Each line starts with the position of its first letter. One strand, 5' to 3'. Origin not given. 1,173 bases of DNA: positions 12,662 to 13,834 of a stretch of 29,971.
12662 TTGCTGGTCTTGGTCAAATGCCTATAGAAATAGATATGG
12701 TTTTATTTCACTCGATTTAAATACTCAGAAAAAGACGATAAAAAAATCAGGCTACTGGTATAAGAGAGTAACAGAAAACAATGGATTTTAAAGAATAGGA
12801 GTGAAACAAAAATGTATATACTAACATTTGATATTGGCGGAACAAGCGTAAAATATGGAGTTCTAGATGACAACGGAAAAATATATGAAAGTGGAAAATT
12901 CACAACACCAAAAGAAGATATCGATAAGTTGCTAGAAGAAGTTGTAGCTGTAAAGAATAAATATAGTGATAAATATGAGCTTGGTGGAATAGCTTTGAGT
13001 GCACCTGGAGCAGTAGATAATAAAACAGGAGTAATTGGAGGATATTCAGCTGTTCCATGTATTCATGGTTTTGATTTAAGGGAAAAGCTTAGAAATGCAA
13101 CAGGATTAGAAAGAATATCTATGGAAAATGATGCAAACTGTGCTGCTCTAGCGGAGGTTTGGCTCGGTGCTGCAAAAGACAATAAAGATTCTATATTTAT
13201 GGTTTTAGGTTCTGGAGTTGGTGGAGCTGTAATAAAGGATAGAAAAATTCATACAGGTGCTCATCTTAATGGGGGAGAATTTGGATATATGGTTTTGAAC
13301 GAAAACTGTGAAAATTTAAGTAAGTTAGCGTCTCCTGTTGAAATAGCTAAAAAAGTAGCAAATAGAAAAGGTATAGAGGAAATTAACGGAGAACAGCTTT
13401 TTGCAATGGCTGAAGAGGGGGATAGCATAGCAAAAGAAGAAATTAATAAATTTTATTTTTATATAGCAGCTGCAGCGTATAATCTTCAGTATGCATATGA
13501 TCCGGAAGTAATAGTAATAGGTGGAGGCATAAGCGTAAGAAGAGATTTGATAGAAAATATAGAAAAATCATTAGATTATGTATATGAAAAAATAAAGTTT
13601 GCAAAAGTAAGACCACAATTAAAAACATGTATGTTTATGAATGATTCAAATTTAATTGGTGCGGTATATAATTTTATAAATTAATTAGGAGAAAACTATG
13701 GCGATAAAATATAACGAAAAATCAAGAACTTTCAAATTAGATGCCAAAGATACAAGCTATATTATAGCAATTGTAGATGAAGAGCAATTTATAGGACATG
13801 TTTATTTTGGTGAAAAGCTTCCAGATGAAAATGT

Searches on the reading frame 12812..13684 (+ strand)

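Call 37: search_protein_families(library=pfam, proteins=[window:12812-13684:+], max_evalue=0.001)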
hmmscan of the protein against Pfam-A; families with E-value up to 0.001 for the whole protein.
window:12812-13684:+ (290 aa): 2 families
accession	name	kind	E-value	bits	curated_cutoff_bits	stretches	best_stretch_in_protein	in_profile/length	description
PF00480.26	ROK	-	2e-46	159.3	22.9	1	6-286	4-289/294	ROK family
PF02685.22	Glucokinase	-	0.00087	18.8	22.1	0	6-136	3-135/314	Glucokinase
